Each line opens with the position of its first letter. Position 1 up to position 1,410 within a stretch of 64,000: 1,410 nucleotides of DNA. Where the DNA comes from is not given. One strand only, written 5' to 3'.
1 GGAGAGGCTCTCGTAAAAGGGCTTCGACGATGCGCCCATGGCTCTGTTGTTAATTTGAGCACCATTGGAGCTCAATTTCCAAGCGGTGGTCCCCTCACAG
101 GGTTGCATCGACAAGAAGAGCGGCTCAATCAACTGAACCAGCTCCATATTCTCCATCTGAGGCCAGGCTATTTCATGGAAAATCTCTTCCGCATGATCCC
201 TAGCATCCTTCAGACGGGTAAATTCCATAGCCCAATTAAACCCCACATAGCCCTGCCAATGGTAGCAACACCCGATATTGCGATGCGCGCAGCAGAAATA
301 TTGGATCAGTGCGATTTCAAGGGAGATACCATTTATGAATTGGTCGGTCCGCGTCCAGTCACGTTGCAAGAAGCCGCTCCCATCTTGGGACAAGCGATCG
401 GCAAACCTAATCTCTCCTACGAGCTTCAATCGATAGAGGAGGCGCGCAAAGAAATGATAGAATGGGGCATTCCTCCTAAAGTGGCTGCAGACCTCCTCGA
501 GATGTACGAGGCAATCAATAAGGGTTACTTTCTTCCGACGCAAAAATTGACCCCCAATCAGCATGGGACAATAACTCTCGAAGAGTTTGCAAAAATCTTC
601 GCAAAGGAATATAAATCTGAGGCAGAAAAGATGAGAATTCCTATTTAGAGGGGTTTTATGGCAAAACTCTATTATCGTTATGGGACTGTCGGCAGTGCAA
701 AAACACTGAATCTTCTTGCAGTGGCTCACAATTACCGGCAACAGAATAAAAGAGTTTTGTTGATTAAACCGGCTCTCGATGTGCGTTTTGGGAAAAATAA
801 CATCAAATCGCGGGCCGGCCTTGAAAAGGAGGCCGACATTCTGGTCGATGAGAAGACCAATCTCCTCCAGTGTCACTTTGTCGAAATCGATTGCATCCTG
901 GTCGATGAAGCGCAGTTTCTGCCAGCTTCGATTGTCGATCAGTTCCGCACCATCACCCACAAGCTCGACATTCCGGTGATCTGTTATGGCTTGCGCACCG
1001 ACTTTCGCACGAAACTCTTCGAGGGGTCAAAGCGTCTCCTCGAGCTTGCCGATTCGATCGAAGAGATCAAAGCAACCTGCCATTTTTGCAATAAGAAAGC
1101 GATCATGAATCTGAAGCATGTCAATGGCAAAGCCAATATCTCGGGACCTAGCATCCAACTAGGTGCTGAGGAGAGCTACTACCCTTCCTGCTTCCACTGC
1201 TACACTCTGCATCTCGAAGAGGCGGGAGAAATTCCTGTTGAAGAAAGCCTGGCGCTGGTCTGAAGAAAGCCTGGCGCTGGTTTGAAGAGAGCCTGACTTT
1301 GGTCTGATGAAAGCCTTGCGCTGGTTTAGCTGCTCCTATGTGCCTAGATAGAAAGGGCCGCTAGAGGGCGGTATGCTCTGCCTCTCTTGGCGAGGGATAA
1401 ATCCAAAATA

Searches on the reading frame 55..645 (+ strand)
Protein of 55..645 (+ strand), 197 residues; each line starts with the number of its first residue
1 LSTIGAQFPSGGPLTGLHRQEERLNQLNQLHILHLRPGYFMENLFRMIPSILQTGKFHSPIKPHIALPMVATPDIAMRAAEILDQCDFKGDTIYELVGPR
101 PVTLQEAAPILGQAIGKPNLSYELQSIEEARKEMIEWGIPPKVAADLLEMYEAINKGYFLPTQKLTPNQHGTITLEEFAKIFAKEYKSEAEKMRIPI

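Call 60: search_protein_families(library=pfam, proteins=[window:55-645:+], max_evalue=0.001)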
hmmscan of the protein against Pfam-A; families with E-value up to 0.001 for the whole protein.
window:55-645:+ (197 aa): 1 family
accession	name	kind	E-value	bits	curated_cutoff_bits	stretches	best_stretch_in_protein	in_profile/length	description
PF05368.20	NmrA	-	4.5e-08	33.5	27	1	34-161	147-275/298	NmrA-like family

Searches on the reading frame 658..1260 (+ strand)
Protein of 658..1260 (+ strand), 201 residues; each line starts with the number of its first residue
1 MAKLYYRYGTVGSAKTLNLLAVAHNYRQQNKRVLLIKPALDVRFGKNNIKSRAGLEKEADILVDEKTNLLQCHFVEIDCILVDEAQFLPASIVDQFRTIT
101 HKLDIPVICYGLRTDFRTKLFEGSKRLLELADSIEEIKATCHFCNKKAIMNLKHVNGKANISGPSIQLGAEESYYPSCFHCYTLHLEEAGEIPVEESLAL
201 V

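Call 60: search_protein_families(library=pfam, proteins=[window:658-1260:+], max_evalue=0.001)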
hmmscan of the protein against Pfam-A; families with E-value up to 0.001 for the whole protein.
window:658-1260:+ (201 aa): 2 families
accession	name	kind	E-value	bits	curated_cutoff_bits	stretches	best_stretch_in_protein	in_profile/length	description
PF00265.24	TK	-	7.2e-40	137.1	20.6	1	3-182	2-176/176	Thymidine kinase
PF13401.12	AAA_22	-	0.00039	21.2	27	1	8-117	11-127/130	AAA domain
